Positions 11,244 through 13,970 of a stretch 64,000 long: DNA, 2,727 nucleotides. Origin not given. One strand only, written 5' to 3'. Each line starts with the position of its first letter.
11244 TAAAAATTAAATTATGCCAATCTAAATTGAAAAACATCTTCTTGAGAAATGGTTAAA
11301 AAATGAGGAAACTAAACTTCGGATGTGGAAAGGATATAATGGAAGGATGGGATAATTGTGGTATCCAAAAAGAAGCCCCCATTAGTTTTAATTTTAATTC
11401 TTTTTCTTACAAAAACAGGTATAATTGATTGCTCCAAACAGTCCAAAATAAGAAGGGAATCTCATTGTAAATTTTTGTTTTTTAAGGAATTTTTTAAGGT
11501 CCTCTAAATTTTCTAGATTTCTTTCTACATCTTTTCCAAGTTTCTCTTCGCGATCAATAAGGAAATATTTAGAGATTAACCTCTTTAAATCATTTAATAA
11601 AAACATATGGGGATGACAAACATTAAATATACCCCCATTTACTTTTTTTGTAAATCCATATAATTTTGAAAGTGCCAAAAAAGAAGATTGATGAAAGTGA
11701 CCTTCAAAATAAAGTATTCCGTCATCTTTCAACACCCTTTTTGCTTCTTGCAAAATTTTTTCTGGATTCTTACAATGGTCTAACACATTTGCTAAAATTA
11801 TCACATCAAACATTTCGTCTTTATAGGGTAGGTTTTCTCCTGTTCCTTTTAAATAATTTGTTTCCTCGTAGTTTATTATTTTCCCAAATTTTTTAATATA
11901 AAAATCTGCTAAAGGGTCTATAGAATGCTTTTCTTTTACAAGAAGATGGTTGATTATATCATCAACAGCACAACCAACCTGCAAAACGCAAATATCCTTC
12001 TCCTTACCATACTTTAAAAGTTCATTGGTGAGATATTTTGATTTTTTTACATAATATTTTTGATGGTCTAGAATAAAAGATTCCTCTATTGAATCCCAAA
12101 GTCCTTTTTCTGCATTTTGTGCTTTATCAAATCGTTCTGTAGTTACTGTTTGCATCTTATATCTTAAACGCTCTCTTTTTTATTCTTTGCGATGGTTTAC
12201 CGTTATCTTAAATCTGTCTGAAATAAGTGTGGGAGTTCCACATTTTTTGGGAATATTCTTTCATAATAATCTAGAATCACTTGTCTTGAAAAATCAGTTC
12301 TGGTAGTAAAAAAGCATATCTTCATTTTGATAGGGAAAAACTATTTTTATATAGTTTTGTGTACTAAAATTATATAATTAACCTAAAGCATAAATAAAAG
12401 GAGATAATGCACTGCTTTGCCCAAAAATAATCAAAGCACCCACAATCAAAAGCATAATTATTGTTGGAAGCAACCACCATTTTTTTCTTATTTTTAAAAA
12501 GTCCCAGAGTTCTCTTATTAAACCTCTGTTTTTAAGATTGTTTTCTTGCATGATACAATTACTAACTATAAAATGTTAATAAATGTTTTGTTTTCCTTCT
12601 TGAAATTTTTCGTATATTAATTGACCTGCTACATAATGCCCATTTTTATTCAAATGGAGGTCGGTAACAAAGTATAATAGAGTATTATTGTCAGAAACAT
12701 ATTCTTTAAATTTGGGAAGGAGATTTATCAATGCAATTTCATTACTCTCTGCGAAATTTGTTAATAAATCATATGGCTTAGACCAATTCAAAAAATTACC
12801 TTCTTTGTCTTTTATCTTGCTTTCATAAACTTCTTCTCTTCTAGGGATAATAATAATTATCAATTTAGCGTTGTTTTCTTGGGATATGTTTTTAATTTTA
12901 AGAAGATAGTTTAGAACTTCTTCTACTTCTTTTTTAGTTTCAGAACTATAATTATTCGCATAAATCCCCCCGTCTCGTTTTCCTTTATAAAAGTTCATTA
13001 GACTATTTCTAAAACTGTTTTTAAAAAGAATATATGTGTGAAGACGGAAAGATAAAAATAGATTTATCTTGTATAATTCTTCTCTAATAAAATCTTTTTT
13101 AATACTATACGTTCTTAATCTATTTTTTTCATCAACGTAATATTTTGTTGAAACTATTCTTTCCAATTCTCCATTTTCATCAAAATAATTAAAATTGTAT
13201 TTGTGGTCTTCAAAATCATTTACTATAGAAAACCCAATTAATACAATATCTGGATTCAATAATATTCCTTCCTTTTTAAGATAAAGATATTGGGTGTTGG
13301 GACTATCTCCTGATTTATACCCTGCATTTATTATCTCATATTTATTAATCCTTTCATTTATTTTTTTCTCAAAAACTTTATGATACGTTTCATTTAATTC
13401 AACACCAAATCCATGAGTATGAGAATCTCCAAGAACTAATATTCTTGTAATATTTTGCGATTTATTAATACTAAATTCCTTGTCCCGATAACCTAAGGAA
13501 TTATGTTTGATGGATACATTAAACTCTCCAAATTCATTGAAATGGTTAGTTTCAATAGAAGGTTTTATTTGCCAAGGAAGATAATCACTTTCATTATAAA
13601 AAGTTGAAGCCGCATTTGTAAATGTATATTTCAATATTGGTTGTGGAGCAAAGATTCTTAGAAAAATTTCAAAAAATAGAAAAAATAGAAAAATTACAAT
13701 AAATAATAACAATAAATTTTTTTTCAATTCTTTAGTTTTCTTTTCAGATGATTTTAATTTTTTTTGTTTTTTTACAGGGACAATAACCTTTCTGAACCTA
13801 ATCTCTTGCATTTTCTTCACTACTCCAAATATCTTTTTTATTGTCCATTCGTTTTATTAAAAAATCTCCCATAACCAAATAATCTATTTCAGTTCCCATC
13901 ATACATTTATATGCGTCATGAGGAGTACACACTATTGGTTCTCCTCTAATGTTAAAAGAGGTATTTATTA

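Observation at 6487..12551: Tandem segmental duplication of a five-gene glycan module, followed by reciprocal gene decay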

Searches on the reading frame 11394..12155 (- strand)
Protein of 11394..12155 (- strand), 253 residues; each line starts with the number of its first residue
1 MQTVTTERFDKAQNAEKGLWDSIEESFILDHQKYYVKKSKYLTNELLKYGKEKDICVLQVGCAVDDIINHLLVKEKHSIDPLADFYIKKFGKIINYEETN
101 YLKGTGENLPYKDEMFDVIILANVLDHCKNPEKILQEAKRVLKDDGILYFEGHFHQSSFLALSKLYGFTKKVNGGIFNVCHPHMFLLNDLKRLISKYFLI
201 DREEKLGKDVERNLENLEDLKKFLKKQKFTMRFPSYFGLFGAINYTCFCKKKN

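Call 10: search_protein_families(library=pfam, proteins=[window:11394-12155:-], max_evalue=0.01)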
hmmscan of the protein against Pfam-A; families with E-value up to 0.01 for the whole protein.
window:11394-12155:- (253 aa): 8 families
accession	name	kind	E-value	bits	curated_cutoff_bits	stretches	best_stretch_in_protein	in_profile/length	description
PF08241.18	Methyltransf_11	-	6.3e-15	56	21.2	1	96-150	43-95/95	Methyltransferase domain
PF13847.12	Methyltransf_31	-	4.6e-10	39.8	27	1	106-157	63-116/145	Methyltransferase domain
PF13489.12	Methyltransf_23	-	2e-09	37.8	27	1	43-155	13-121/164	Methyltransferase domain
PF13649.12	Methyltransf_25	-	9.7e-08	33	27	1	98-146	47-97/97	Methyltransferase domain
PF08242.18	Methyltransf_12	-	4.8e-07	30.9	30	1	104-148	53-98/98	Methyltransferase domain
PF01209.24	Ubie_methyltran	-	6e-06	26.2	20.1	1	96-150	97-151/233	ubiE/COQ5 methyltransferase family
PF07021.18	MetW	-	0.00012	22.2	21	1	110-192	70-153/193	Methionine biosynthesis protein MetW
PF08003.17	Methyltransf_9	-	0.0099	15.3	23.8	0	53-152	115-219/315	Protein of unknown function (DUF1698)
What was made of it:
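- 11394..12155 (-): Intact class-I SAM methyltransferase (unit B), 253 aa. Pfam Methyltransf_11, E 6e-15 (call 10).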

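Call 11: search_protein_families(library=ncbifam, proteins=[window:11394-12155:-], max_evalue=0.01)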
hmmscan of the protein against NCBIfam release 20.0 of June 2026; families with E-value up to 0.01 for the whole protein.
window:11394-12155:- (253 aa): 24 families
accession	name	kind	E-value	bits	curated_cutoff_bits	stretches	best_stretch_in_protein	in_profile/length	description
NF045667.1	MTase_DVU1556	equivalog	2.6e-09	36.9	155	1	43-150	11-119/213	DVU_1556 family methyltransferase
TIGR04345.1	ovoA_Cterm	equivalog_domain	9.7e-08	31.8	170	1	94-156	113-175/242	putative 4-mercaptohistidine N1-methyltransferase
TIGR01934.1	MenG_MenH_UbiE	subfamily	1.5e-07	31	158.35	1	88-166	80-156/223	ubiquinone/menaquinone biosynthesis methyltransferase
NF047649.1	MTase_UXPK_star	exception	1.9e-07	30.4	460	1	93-148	124-179/283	methyltransferase/UXPK-star double selenoprotein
NF008823.0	PRK11873.1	subfamily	5.6e-07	29.3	263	1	94-149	125-180/272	arsenite methyltransferase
TIGR02072.1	BioC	equivalog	7.8e-07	29.1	184.95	1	84-166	65-147/244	malonyl-ACP O-methyltransferase BioC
TIGR00452.1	TIGR00452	equivalog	1.2e-06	27.6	275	1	55-151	119-220/316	tRNA 5-methoxyuridine(34)/uridine 5-oxyacetic acid(34) synthase CmoB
NF041537.1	ArsM_AhpD_UU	exception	1.2e-06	27.6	510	1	94-148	124-178/345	arsenite methyltransferase/AhpD domain selenoprotein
TIGR01983.1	UbiG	equivalog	1.3e-06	27.9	102.95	1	54-150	50-151/228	bifunctional 2-polyprenyl-6-hydroxyphenol methylase/3-demethylubiquinol 3-O-methyltransferase UbiG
NF041536.1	ArsM_DUF2284_UU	exception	3.8e-06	25.5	575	1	89-150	119-180/459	arsenite methyltransferase/DUF2284 domain selenoprotein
TIGR02081.1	metW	equivalog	1.1e-05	25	189.5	1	111-197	71-158/194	methionine biosynthesis protein MetW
NF045823.1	PthPhpthDimycoMt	equivalog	1.1e-05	24.8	300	1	99-150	115-166/256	phthiotriol/phenolphthiotriol dimycocerosates methyltransferase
NF011650.0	PRK15068.1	equivalog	1.1e-05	24.5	209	1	54-151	123-226/324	tRNA 5-methoxyuridine(34)/uridine 5-oxyacetic acid(34) synthase CmoB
NF001244.0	PRK00216.1-5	equivalog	5.1e-05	22.7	216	1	89-149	92-152/236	bifunctional demethylmenaquinone methyltransferase/2-methoxy-6-polyprenyl-1,4-benzoquinol methylase UbiE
NF001240.0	PRK00216.1-1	equivalog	5.4e-05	22.4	378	1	99-166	117-183/251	bifunctional demethylmenaquinone methyltransferase/2-methoxy-6-polyprenyl-1,4-benzoquinol methylase UbiE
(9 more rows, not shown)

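Call 14: find_encoding_contigs(protein=window:11394-12155:-, flank=10000, max_places=10)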
Protein window:11394-12155:- (253 aa): 2 contigs read that carry it; 1 place shown.
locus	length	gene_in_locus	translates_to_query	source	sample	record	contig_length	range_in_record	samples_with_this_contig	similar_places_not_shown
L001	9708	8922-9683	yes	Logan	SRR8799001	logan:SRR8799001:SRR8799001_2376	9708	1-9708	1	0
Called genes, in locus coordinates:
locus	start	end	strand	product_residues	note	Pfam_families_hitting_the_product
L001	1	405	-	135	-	?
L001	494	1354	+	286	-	PF00483:NTP_transferase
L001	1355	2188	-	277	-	PF01073:3Beta_HSD (faint), PF01370:Epimerase, PF02719:Polysacc_synt_2, PF04321:RmlD_sub_bind, PF16363:GDP_Man_Dehyd, PF07993:NAD_binding_4 (weak)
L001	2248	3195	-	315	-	PF13641:Glyco_tranf_2_3, PF00535:Glycos_transf_2, PF13632:Glyco_trans_2_3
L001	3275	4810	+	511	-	PF01943:Polysacc_synt, PF13440:Polysacc_synt_3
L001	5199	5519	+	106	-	-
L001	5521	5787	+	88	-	PF02543:Carbam_trans_N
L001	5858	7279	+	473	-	PF02543:Carbam_trans_N, PF16861:Carbam_trans_C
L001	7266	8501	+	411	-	PF13472:Lipase_GDSL_2 (faint), PF16822:ALGX (weak)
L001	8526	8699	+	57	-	PF19451:DUF5989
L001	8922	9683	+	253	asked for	PF13489:Methyltransf_23, PF01209:Ubie_methyltran (weak), PF13847:Methyltransf_31, PF08241:Methyltransf_11, PF08242:Methyltransf_12 (weak), PF13649:Methyltransf_25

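Call 21: list_cluster_members(proteins=[P0001, window:11394-12155:-])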
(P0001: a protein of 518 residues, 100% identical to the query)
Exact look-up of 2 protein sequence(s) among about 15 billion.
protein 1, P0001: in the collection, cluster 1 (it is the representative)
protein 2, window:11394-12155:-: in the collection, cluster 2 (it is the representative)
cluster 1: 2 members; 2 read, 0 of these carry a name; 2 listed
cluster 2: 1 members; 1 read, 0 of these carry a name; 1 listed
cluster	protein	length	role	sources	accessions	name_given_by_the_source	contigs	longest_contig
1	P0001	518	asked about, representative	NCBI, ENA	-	-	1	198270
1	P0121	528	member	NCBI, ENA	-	-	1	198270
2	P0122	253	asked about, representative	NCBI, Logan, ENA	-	-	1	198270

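Call 34: find_homologous_proteins(query=window:11394-12155:-, max_evalue=1e-10)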
Query window:11394-12155:- (253 aa): 44 proteins with E <= 1e-10 among 679 candidates.
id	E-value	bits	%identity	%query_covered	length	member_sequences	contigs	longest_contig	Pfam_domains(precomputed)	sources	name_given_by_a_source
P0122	1.0e-166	571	100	100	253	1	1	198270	PF13847.13,PF13489.13,PF13649.13,PF01209.25,PF08241.19,PF08242.19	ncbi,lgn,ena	-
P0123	1.0e-138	479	83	100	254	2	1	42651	PF13847.13,PF13489.13,PF13649.13,PF01209.25,PF08241.19,PF08242.19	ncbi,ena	-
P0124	8.9e-81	289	55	100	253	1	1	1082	PF13847.13,PF13489.13,PF13649.13,PF01209.25,PF08241.19,PF08242.19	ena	-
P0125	1.2e-79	285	53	99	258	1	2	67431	PF07021.19,PF13847.13,PF13489.13,PF13649.13,PF01209.25,PF08241.19,PF08242.19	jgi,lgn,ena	jgi:ubiquinone/menaquinone biosynthesis C-methylase UbiE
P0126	1.6e-79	285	51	100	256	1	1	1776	PF07021.19,PF13847.13,PF13489.13,PF13649.13,PF01209.25,PF08241.19,PF08242.19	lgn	-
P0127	3.3e-79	284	57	98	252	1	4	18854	PF07021.19,PF13847.13,PF13489.13,PF13649.13,PF01209.25,PF08241.19,PF08242.19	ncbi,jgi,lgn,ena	-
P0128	3.6e-77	277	50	99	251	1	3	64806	PF13847.13,PF13489.13,PF13649.13,PF01209.25,PF08241.19,PF08242.19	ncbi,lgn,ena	ncbi:MAG: class I SAM-dependent methyltransferase [Nanoarchaeota archaeon]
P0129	7.6e-77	276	52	100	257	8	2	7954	PF13847.13,PF13489.13,PF13649.13,PF01209.25,PF08241.19,PF08242.19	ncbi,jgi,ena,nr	ncbi:MAG TPA: methyltransferase domain-containing protein [Candidatus Nanoarchaeia archaeon]|nr:meth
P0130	1.1e-76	276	54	99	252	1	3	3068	PF13847.13,PF13649.13,PF01209.25,PF08241.19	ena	-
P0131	3.1e-74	268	51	100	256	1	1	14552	PF07021.19,PF13847.13,PF13489.13,PF13649.13,PF01209.25,PF08241.19,PF08242.19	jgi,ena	-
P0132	9.7e-74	266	50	100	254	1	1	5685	PF13847.13,PF13489.13,PF13649.13,PF01209.25,PF08241.19,PF08242.19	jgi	jgi:ubiquinone/menaquinone biosynthesis C-methylase UbiE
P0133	9.9e-74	266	52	98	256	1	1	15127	PF13847.13,PF13489.13,PF13649.13,PF01209.25,PF08241.19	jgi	-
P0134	1.6e-71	259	53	99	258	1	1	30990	PF07021.19,PF13847.13,PF13489.13,PF13649.13,PF01209.25,PF08241.19,PF08242.19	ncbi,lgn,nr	ncbi:methyltransferase domain-containing protein [Candidatus Pacearchaeota archaeon]|nr:methyltransf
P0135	8.0e-68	247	50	98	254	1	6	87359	PF07021.19,PF13847.13,PF13489.13,PF13649.13,PF01209.25,PF08241.19,PF08242.19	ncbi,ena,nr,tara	ncbi:hypothetical protein CMI37_26120 [Candidatus Pacearchaeota archaeon]|nr:hypothetical protein [C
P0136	5.6e-66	241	47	99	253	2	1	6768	PF07021.19,PF13847.13,PF13489.13,PF13649.13,PF01209.25,PF08241.19,PF08242.19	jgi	-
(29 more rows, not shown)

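Call 35: find_encoding_contigs(protein=P0123, flank=10000, max_places=6)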
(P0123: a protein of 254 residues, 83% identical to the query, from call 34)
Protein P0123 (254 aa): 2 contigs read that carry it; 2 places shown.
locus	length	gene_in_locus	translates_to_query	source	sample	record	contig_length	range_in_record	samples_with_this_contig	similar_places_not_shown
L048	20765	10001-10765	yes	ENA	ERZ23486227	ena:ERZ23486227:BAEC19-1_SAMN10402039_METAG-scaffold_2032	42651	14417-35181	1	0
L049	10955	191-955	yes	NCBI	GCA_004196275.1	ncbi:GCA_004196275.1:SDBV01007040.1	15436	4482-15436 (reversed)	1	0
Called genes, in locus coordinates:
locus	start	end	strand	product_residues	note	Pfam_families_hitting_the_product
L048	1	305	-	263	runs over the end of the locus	-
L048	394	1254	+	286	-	PF00483:NTP_transferase, PF12804:NTP_transf_3 (faint)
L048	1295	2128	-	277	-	PF01073:3Beta_HSD (faint), PF01370:Epimerase, PF02719:Polysacc_synt_2, PF04321:RmlD_sub_bind, PF07993:NAD_binding_4 (faint), PF16363:GDP_Man_Dehyd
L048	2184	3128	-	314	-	PF13641:Glyco_tranf_2_3, PF00535:Glycos_transf_2, PF13632:Glyco_trans_2_3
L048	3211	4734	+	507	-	PF01943:Polysacc_synt, PF13440:Polysacc_synt_3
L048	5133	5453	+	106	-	-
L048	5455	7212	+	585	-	PF02543:Carbam_trans_N, PF16861:Carbam_trans_C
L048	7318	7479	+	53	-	PF19451:DUF5989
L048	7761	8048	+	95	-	-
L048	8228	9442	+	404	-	PF00657:Lipase_GDSL (weak), PF13472:Lipase_GDSL_2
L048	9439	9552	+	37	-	-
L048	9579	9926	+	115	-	PF13489:Methyltransf_23 (weak), PF08242:Methyltransf_12 (weak), PF13649:Methyltransf_25 (weak), PF08241:Methyltransf_11, PF13847:Methyltransf_31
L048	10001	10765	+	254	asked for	PF13489:Methyltransf_23, PF01209:Ubie_methyltran (weak), PF08241:Methyltransf_11, PF08242:Methyltransf_12 (weak), PF13649:Methyltransf_25 (weak), PF13847:Methyltransf_31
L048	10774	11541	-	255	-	PF01522:Polysacc_deac_1 (weak)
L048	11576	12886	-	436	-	PF01266:DAO (weak), PF01593:Amino_oxidase, PF13450:NAD_binding_8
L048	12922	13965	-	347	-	PF00106:adh_short (weak), PF01073:3Beta_HSD, PF01370:Epimerase, PF02719:Polysacc_synt_2, PF04321:RmlD_sub_bind, PF05368:NmrA (weak), PF16363:GDP_Man_Dehyd, PF13460:NAD_binding_10, +1 more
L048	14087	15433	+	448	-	PF01041:DegT_DnrJ_EryC1, PF00266:Aminotran_5 (faint), PF00155:Aminotran_1_2 (weak), PF01053:Cys_Met_Meta_PP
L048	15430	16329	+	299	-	PF01370:Epimerase, PF04321:RmlD_sub_bind, PF16363:GDP_Man_Dehyd, PF02719:Polysacc_synt_2, PF07993:NAD_binding_4 (weak)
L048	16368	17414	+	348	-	PF00534:Glycos_transf_1, PF13692:Glyco_trans_1_4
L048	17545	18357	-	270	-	PF01507:PAPS_reduct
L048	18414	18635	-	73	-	-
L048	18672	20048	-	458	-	PF00884:Sulfatase, PF01663:Phosphodiest, PF16347:SGSH_C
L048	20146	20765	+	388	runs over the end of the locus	PF13439:Glyco_transf_4, PF13579:Glyco_trans_4_4, PF20706:GT4-conflict, PF00534:Glycos_transf_1, PF13692:Glyco_trans_1_4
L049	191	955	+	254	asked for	PF13489:Methyltransf_23, PF01209:Ubie_methyltran (weak), PF08241:Methyltransf_11, PF08242:Methyltransf_12 (weak), PF13649:Methyltransf_25 (weak), PF13847:Methyltransf_31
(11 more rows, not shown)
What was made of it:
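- Closest known: Carbamoyltransferase / DUF5989 / SxtJ-type small-protein neighbourhoods. Same: In relative L048, DUF5989 lies directly after an intact 585-aa carbamoyltransferase (call 35).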

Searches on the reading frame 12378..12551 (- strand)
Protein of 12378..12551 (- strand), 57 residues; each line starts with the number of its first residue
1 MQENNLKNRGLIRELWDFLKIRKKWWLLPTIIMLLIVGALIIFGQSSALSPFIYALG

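Call 10: search_protein_families(library=pfam, proteins=[window:12378-12551:-], max_evalue=0.01)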
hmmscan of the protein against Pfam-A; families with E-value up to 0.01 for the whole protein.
window:12378-12551:- (57 aa): 1 family
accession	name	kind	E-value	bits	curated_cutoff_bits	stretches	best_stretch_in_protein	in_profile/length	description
PF19451.5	DUF5989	-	8.5e-22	77.4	27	1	10-56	2-48/49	Family of unknown function (DUF5989)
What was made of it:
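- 12378..12551 (-): Intact DUF5989 gene (unit B), 57 aa. Pfam PF19451, 77 bits (call 10).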

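Call 11: search_protein_families(library=ncbifam, proteins=[window:12378-12551:-], max_evalue=0.01)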
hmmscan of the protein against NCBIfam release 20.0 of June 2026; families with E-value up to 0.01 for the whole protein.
window:12378-12551:- (57 aa): 0 families

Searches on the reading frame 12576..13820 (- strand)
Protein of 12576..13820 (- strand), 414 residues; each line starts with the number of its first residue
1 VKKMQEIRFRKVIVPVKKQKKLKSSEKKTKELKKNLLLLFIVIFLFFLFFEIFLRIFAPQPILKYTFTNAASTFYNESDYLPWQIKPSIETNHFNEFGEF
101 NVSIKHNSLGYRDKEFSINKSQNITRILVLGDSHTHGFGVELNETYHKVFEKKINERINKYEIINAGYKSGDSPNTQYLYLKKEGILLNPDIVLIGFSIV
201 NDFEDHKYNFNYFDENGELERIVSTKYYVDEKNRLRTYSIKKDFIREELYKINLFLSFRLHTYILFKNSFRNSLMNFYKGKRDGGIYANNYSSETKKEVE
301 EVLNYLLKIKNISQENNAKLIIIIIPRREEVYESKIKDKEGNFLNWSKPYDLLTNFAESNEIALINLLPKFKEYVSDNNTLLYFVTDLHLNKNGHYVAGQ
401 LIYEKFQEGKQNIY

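Call 10: search_protein_families(library=pfam, proteins=[window:12576-13820:-], max_evalue=0.01)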
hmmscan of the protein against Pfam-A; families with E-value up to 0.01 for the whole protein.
window:12576-13820:- (414 aa): 2 families
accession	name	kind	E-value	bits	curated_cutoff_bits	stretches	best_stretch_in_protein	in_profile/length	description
PF13472.12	Lipase_GDSL_2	-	3e-06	28.3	32.9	1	129-223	1-93/178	GDSL-like Lipase/Acylhydrolase family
PF16822.11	ALGX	-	5e-06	26.8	26.5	1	294-406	20-130/268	SGNH hydrolase-like domain, acetyltransferase AlgX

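Call 11: search_protein_families(library=ncbifam, proteins=[window:12576-13820:-], max_evalue=0.01)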
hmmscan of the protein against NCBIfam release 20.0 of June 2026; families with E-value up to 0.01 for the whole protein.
window:12576-13820:- (414 aa): 2 families
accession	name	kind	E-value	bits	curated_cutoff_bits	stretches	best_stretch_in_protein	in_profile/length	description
NF047474.1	GDSL_LA_2486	hypoth_equivalog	2.2e-07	30.4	300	1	39-155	3-117/326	LA_2486 family SGNH/GDSL-type esterase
NF047475.1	GDSL_LA_2490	hypoth_equivalog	2.4e-07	30.4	325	1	41-167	5-124/431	LA_2490 family SGNH/GDSL-type esterase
